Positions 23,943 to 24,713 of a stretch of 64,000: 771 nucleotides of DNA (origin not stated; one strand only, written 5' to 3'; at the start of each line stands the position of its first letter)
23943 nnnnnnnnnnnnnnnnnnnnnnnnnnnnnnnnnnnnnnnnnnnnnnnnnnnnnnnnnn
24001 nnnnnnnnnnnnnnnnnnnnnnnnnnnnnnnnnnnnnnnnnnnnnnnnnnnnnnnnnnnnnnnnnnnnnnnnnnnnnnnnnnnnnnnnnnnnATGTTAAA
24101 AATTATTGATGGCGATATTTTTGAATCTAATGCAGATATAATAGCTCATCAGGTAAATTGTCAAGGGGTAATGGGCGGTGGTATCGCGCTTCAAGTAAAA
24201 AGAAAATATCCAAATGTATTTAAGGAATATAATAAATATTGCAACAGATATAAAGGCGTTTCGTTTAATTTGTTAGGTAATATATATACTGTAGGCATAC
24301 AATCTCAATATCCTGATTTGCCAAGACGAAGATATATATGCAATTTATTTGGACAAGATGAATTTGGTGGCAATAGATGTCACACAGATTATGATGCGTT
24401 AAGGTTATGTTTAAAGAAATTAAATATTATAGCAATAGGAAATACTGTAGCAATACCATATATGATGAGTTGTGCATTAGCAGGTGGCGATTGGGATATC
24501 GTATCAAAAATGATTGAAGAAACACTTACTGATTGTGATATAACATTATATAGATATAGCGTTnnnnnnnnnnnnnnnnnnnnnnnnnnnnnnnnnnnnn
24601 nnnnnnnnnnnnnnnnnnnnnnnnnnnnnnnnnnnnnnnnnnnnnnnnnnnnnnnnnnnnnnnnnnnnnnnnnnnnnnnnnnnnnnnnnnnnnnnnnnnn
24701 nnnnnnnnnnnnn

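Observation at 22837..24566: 28-unit GYGISD/GYGIRN repeat protein translationally coupled to a TARG1/DarG-like macro domain (candidate anti-ADP-ribosylation counter-defence pair)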

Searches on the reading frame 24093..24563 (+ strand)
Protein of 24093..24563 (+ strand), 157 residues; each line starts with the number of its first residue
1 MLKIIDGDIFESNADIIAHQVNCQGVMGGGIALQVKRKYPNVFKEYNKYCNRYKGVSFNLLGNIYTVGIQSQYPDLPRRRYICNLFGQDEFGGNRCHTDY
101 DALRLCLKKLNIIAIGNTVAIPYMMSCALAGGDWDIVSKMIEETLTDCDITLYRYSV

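Call 4: search_protein_families(library=pfam, proteins=[window:24093-24563:+], max_evalue=1)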
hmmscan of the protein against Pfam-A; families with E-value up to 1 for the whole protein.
window:24093-24563:+ (157 aa): 1 family
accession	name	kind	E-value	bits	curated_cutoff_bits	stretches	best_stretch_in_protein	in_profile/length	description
PF01661.27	Macro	-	6.2e-06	26.6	22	1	19-139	2-116/118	Macro domain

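Call 5: search_protein_families(library=phrogs, proteins=[window:24093-24563:+], max_evalue=0.1)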
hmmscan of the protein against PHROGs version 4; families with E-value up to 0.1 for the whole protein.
window:24093-24563:+ (157 aa): 3 families
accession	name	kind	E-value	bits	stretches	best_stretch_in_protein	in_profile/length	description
phrog_335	-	other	2.5e-44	153.1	1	1-155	55-203/422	phosphatase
phrog_30914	-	unknown function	6.4e-16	59.3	1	1-147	1-139/371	-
phrog_15329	-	unknown function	0.00064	21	1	81-147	27-92/104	-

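Call 6: search_solved_structures(query=window:24093-24563:+, max_evalue=1, show_alignments=3)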
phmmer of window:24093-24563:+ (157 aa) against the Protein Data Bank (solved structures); distinct sequences matched with E-value up to 1: 30.
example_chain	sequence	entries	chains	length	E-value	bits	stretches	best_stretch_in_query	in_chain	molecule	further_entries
5m3i_A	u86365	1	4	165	3.2e-11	46.7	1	6-140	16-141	RNase III inhibitor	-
2fg1_A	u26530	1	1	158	8.6e-10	42.1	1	12-154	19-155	conserved hypothetical protein BT1257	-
2afc_A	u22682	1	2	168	1e-09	41.8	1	12-154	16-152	conserved hypothetical protein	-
6lfu_A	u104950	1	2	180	2e-09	40.9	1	11-97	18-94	ADP-ribose 1''-phosphate phosphatase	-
6lft_A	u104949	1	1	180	4.5e-09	39.7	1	11-97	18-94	ADP-ribose 1''-phosphate phosphatase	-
6lfq_A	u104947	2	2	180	8.6e-09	38.8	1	11-97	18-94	ADP-ribose 1''-phosphate phosphatase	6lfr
5m31_A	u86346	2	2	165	5.6e-08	36.2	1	1-145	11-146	Appr-1-p processing domain protein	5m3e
7omu_AAA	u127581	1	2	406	1.5e-07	34.8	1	2-52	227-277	Macro domain-containing protein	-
6lfs_A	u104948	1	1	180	2e-07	34.4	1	11-97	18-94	ADP-ribose 1''-phosphate phosphatase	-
5e3b_A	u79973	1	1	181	3.9e-05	26.9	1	14-151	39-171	Macrodomain protein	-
9zrc_A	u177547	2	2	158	0.00031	24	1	3-45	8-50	Polyprotein P1234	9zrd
4j5r_A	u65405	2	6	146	0.00057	23.2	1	5-149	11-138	O-acetyl-ADP-ribose deacetylase 1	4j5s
4j5q_A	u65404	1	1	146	0.00057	23.2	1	5-149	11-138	O-acetyl-ADP-ribose deacetylase 1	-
2eee_A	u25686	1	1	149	0.00061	23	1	5-149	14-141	Uncharacterized protein C6orf130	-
2l8r_A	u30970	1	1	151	0.00065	23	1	5-149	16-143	Uncharacterized protein C6orf130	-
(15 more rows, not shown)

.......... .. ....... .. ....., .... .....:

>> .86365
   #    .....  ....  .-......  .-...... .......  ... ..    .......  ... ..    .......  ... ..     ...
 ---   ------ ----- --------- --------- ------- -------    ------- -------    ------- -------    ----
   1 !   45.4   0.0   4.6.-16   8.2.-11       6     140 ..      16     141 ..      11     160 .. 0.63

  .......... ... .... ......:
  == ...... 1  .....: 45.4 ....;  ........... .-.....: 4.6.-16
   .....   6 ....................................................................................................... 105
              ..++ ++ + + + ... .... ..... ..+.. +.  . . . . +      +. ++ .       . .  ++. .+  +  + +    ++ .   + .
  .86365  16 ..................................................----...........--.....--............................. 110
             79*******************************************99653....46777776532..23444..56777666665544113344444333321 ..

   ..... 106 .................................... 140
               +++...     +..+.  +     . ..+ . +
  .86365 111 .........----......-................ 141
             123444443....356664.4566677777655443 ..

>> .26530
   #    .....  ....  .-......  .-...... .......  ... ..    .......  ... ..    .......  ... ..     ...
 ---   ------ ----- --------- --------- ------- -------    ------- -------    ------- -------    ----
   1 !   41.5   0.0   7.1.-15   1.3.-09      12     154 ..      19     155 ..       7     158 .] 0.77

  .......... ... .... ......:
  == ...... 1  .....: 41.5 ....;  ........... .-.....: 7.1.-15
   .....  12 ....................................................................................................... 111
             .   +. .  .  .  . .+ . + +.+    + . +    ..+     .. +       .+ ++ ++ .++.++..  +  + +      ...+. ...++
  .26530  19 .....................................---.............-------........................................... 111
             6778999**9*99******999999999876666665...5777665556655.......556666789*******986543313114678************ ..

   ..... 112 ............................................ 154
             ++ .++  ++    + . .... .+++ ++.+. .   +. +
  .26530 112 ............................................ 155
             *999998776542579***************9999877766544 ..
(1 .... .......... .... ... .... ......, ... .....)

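Call 11: find_homologous_proteins(query=window:24093-24563:+)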
Query window:24093-24563:+ (157 aa): 168 proteins with E <= 0.001 among 178 candidates; the best 120 are listed.
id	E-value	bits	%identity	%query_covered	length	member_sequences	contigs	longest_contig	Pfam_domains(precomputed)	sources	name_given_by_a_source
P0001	1.1e-103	362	100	100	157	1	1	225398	PF01661.28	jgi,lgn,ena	-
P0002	4.2e-50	188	59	98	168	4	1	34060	PF01661.28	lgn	-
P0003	5.2e-48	181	52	99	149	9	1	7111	PF01661.28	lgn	-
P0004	1.7e-47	179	55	99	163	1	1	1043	PF01661.28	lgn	-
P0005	1.9e-47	179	55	99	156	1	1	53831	-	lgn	-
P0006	2.3e-47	179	55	99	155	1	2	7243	-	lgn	-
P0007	6.8e-47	177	56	99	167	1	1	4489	PF01661.28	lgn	-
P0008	1.7e-46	176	59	99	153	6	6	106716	-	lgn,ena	-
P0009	2.6e-46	175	57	99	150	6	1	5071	-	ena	-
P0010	3.1e-46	175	55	99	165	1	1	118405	-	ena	-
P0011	3.1e-46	175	56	99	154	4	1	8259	-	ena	-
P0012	1.4e-45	173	56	99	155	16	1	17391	PF01661.28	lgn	-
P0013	2.0e-45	173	56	99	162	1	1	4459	PF01661.28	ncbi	-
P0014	3.8e-45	172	58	98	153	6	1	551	-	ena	-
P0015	3.9e-45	172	55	99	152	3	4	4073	-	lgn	-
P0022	3.2e-44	169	52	99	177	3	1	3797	PF01661.28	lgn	-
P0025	8.1e-44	167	54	99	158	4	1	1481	PF01661.28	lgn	-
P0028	1.2e-43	167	53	99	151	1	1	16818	PF01661.28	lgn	-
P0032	3.0e-43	166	54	99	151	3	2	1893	PF01661.28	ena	-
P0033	3.6e-43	165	56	98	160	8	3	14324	PF01661.28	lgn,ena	-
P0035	7.6e-43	164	54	97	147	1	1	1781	PF01661.28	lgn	-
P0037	1.2e-42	164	54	99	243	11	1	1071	PF01661.28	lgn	-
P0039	4.3e-42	162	54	99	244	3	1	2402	PF01661.28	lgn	-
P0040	7.8e-42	161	50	99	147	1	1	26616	PF01661.28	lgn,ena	-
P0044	2.1e-41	160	50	99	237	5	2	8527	PF01661.28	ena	-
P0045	2.1e-41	160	51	99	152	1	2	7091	PF01661.28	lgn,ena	-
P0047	3.3e-41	159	51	99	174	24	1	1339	PF01661.28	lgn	-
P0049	3.9e-41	159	50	99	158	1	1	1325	PF01661.28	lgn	-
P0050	4.2e-41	159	50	99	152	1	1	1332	PF01661.28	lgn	-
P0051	4.8e-41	158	51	99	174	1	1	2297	PF01661.28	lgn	-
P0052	7.2e-41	158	50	99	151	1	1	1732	PF01661.28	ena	-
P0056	2.4e-40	156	51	100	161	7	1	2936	PF01661.28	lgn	-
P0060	1.3e-39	154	51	99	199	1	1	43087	PF01661.28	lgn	-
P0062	4.5e-39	152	48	100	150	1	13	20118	PF01661.28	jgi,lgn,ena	-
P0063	5.3e-39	152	49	99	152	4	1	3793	PF01661.28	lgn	-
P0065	1.6e-38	150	50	99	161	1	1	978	PF01661.28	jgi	-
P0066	3.9e-38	149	48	100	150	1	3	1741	PF01661.28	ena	-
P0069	3.5e-35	139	44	99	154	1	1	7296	PF01661.28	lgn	-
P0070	1.9e-34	137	44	98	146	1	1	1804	PF01661.28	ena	-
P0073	7.4e-34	135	49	99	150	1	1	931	PF01661.28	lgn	-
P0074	1.6e-33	134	43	99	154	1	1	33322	PF01661.28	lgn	-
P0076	2.4e-31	127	45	98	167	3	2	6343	PF01661.28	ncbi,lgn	-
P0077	2.5e-31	127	42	98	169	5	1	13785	PF01661.28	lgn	-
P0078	3.0e-31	127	42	98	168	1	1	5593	PF01661.28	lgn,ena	-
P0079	3.5e-31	126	43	98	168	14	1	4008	PF01661.28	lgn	-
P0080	5.2e-31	126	42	98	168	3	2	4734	PF01661.28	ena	-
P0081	1.1e-30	125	41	97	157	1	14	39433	PF01661.28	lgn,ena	-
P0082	1.2e-30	125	42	98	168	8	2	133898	PF01661.28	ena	-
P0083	1.8e-30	124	43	98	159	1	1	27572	PF01661.28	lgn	-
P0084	2.4e-30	124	48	88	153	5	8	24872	PF01661.28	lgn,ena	-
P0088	7.5e-29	119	42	99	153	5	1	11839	PF01661.28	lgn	-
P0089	1.9e-28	117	42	98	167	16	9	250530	PF01661.28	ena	-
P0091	3.5e-28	117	44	98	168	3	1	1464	PF01661.28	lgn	-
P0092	4.0e-28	116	40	100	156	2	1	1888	PF01661.28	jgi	-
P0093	1.5e-27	115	44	99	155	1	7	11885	PF01661.28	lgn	-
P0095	2.7e-27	114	44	96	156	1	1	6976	PF01661.28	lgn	-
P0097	4.8e-27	113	41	100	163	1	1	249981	PF01661.28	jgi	jgi:O-acetyl-ADP-ribose deacetylase (regulator of RNase III)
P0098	5.2e-27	113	42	96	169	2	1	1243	PF01661.28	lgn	-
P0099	1.9e-26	111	42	97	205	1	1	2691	PF01661.28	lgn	-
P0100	2.8e-26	110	40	99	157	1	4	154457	PF01661.28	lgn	-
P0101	7.1e-26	109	44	90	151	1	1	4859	PF01661.28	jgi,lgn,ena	-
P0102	1.5e-25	108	41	89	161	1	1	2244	PF01661.28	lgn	-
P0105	3.3e-25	107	38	97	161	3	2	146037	PF01661.28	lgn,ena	-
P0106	3.7e-25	107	38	97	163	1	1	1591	PF01661.28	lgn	-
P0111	2.1e-24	104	40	98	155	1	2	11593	PF01661.28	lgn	-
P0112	2.2e-24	104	38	98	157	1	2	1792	PF01661.28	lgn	-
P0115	3.6e-24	104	41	99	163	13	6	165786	PF01661.28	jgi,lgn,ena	-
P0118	7.1e-24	103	37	99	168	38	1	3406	PF01661.28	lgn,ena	-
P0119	7.6e-24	102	43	94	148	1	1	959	PF01661.28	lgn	-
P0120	8.2e-24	102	38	99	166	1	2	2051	PF01661.28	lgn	-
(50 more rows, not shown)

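Call 12: find_encoding_contigs(protein=P0001, flank=10000, max_places=3)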
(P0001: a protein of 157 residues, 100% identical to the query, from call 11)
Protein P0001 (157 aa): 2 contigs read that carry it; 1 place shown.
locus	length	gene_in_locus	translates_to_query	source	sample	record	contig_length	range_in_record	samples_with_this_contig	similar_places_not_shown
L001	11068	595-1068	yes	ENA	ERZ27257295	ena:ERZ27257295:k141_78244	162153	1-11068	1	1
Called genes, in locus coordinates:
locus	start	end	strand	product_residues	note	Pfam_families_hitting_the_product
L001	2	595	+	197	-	?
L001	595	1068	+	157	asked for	PF01661:Macro (weak)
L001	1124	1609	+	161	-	-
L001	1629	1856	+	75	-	-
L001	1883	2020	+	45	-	-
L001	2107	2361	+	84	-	-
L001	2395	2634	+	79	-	-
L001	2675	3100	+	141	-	-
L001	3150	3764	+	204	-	-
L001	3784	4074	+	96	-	-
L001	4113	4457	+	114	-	-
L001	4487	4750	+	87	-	-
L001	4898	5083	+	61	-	-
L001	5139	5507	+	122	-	-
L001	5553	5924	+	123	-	-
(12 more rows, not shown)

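Call 18: search_solved_structures(query=A2, max_evalue=0.01, show_alignments=5)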
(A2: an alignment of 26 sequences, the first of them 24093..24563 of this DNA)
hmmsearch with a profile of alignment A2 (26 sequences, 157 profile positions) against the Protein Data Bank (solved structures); distinct sequences matched with E-value up to 0.01: 20.
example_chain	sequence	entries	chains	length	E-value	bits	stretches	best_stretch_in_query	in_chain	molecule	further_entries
5m3i_A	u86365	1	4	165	8.8e-20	74.4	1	1-146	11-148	RNase III inhibitor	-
2afc_A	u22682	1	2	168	1.7e-18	70.2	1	11-154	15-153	conserved hypothetical protein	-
2fg1_A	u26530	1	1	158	2e-18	70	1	11-154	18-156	conserved hypothetical protein BT1257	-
5m31_A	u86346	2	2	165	1.3e-16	64.1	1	1-153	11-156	Appr-1-p processing domain protein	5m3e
5e3b_A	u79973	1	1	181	6e-15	58.7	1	14-154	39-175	Macrodomain protein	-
7omu_AAA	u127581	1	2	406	3.6e-14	56.2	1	2-150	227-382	Macro domain-containing protein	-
6lfu_A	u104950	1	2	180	3.8e-14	56.1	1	2-111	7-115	ADP-ribose 1''-phosphate phosphatase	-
6lft_A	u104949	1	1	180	1.2e-13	54.5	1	2-108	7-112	ADP-ribose 1''-phosphate phosphatase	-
6lfq_A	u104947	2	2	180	1.6e-13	54.1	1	2-108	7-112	ADP-ribose 1''-phosphate phosphatase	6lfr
6lfs_A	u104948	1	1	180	9.2e-12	48.4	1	2-108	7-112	ADP-ribose 1''-phosphate phosphatase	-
4j5r_A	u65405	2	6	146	1.8e-10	44.1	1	2-155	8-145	O-acetyl-ADP-ribose deacetylase 1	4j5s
4j5q_A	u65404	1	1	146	1.9e-10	44.1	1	2-155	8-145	O-acetyl-ADP-ribose deacetylase 1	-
2eee_A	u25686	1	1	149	2e-10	44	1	2-155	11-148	Uncharacterized protein C6orf130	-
2l8r_A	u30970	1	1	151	2.1e-10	43.9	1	2-155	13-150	Uncharacterized protein C6orf130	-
2lgr_A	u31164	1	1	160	2.7e-10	43.6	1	2-155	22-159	Uncharacterized protein C6orf130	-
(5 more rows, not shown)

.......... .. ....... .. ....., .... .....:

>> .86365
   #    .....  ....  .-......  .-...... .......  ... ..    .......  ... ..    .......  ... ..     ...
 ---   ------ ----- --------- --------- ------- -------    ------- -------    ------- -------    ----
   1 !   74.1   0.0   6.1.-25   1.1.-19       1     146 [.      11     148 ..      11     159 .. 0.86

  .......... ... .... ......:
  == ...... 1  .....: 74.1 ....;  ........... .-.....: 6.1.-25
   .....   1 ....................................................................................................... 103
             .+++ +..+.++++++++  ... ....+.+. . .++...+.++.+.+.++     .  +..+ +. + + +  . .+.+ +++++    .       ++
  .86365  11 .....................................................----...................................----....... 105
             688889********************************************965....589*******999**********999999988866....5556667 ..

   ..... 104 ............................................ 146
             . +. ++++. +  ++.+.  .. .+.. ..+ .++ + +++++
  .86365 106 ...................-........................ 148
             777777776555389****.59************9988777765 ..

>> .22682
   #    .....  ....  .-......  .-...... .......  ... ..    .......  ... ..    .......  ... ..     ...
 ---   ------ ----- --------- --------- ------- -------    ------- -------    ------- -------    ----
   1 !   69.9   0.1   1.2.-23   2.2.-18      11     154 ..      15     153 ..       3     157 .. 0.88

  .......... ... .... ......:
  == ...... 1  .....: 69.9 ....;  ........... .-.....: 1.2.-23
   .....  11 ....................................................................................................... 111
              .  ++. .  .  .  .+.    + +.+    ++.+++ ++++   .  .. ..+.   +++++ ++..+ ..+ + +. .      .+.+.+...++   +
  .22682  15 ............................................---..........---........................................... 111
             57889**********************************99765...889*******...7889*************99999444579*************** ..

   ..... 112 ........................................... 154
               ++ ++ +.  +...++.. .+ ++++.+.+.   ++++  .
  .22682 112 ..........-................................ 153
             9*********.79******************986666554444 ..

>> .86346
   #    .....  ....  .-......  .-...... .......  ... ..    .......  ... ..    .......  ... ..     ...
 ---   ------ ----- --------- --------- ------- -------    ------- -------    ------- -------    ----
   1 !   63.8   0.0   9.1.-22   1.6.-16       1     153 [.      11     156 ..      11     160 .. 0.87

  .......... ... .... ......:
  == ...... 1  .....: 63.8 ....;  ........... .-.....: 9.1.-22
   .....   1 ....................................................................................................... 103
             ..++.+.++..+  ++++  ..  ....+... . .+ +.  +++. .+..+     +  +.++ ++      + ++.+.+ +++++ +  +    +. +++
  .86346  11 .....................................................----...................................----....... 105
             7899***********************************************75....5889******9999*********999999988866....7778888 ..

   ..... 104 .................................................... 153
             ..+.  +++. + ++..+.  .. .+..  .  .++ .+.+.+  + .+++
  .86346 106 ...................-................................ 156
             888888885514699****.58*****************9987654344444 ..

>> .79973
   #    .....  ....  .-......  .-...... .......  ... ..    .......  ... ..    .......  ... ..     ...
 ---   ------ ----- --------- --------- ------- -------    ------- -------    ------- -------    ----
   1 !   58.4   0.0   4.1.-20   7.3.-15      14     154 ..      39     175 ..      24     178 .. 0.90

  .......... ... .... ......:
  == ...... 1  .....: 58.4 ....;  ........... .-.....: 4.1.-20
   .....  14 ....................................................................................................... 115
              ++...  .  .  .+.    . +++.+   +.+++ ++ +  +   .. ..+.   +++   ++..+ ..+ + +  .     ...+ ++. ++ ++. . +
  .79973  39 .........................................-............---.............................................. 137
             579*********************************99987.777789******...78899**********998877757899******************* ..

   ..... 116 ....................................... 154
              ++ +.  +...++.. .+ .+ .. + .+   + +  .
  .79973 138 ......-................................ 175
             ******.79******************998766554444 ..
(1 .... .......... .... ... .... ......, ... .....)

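Call 21: find_related_loci(query=A2, collection=viral_contigs, flank=4000)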
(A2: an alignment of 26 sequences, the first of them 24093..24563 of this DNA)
Query A2 (157 aa) in viral_contigs; peptide patterns used: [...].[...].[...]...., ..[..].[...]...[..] (x = any residue, [..] = any of these).
458 stretches matched a pattern; 382 encode a relative of the query (tblastn E <= 1e-3); the best 80 are kept; 80 distinct loci.
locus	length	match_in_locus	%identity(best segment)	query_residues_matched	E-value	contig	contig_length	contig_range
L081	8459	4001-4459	54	1-156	4e-50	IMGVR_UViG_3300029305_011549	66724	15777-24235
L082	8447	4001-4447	55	2-155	1e-48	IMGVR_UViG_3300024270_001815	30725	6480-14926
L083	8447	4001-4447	55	2-155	1e-48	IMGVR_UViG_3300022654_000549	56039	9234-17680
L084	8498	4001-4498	51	1-157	3e-48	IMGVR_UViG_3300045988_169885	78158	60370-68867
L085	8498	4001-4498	51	1-157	2e-47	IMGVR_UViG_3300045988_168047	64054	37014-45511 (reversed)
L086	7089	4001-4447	48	1-157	1e-45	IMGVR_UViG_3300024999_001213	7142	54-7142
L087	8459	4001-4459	50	1-156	2e-44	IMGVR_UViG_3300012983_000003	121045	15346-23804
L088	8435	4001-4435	55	5-154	7e-44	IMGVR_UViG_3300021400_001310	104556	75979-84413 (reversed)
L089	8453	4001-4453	48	1-157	1e-41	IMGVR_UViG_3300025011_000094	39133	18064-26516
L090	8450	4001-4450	48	1-157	4e-41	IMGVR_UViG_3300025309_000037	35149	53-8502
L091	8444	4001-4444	47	1-156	6e-41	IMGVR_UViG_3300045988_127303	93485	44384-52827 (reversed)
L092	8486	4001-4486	43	2-154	3e-40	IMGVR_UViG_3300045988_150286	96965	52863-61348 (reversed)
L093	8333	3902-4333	48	2-153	8e-40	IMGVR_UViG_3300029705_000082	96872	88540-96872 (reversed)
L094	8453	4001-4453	45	1-157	1e-39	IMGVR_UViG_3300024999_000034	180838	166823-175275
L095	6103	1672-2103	48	2-153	8e-40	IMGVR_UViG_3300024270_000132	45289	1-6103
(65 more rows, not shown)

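Call 63: search_protein_families(library=padloc, proteins=[window:24093-24563:+], max_evalue=1)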
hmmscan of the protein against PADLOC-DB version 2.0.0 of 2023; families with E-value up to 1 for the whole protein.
window:24093-24563:+ (157 aa): 1 family
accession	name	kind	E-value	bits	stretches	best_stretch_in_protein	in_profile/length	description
PDLC02990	DarG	-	5.9e-22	76.6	1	1-153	1-141/329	-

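Call 64: search_protein_families(library=ncbifam, proteins=[window:24093-24563:+], max_evalue=1)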
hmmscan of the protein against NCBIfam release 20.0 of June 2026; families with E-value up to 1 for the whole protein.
window:24093-24563:+ (157 aa): 6 families
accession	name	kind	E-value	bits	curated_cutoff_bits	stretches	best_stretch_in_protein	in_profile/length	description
NF048014.1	antitoxin_DarG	equivalog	3.1e-20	72.7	250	1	3-153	2-146/338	type II toxin-antitoxin system antitoxin DNA ADP-ribosyl glycohydrolase DarG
NF001666.0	PRK00431.2-2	equivalog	1.7e-05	24.8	246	1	2-38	3-39/164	ADP-ribose-binding protein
NF001665.0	PRK00431.2-1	equivalog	0.00018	21.1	315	1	2-61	10-70/177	ADP-ribose-binding protein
NF001667.0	PRK00431.2-3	equivalog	0.0038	16.9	252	1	2-57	10-66/182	ADP-ribose-binding protein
NF001668.0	PRK00431.2-4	equivalog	0.026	13.8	278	1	4-56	53-106/220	ADP-ribose-binding protein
NF001663.0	PRK00431.1-4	equivalog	0.088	12.7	285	1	2-52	9-60/180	ADP-ribose-binding protein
